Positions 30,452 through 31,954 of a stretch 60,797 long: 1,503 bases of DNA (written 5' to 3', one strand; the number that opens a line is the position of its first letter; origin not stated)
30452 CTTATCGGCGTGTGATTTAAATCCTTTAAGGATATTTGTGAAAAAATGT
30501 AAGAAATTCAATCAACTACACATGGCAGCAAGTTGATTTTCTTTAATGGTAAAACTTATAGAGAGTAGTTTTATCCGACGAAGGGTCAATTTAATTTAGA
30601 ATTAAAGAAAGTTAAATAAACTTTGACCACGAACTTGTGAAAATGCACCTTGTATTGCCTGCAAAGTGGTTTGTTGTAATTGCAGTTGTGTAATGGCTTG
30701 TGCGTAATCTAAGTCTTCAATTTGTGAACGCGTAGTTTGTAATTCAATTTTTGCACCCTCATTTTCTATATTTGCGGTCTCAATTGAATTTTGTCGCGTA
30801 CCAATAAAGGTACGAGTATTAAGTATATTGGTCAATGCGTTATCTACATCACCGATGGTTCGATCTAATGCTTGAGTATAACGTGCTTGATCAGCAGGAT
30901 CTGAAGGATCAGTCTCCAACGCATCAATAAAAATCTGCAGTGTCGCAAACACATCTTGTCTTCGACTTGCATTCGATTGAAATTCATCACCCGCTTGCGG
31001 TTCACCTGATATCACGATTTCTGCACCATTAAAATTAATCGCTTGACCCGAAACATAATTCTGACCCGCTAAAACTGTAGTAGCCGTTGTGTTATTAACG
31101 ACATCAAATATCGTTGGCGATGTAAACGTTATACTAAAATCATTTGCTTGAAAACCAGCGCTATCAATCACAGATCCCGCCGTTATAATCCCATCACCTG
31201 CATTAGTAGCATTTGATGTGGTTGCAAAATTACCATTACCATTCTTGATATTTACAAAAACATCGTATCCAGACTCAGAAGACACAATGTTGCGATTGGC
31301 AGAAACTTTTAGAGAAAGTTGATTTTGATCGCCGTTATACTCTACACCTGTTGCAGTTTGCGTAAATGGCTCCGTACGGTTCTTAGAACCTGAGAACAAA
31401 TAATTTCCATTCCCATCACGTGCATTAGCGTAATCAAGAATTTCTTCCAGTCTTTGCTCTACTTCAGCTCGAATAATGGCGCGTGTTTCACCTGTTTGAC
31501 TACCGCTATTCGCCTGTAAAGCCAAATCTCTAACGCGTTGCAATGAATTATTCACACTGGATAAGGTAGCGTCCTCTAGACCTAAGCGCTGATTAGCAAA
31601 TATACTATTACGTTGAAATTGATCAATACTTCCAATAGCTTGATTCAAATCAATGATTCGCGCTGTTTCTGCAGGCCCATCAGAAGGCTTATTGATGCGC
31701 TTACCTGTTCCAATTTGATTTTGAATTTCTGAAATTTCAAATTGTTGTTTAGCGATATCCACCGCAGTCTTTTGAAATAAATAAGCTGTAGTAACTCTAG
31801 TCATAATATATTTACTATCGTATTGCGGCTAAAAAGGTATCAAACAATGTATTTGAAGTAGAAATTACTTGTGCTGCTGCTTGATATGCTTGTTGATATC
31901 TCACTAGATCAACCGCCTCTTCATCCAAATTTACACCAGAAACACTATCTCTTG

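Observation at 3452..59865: Eight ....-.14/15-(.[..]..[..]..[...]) promoters: an expanded FliA regulon readable from the DNA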

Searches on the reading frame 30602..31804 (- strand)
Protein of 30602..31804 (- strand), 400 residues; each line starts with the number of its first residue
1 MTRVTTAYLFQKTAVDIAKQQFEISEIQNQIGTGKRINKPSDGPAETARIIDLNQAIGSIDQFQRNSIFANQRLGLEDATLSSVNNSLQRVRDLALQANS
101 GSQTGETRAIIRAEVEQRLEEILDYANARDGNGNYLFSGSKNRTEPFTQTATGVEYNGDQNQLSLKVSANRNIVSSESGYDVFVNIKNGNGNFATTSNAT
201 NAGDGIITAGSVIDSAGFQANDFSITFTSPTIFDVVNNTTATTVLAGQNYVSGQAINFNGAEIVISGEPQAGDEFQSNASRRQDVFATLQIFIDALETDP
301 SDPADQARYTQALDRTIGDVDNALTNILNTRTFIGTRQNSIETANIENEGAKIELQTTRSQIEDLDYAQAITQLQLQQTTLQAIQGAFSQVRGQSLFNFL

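Call 34: find_related_loci(query=window:30602-31804:-, collection=metagenome_contigs, flank=6000)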
Query window:30602-31804:- (400 aa) in metagenome_contigs; peptide patterns used: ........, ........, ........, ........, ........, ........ (x = any residue, [..] = any of these).
191 stretches matched a pattern; 3 encode a relative of the query (tblastn E <= 1e-3); 3 distinct loci.
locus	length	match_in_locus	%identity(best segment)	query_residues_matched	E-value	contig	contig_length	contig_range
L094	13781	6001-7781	88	1-400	0e+0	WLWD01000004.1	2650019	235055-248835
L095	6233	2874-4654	87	1-400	0e+0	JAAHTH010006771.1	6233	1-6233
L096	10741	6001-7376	88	1-275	2e-156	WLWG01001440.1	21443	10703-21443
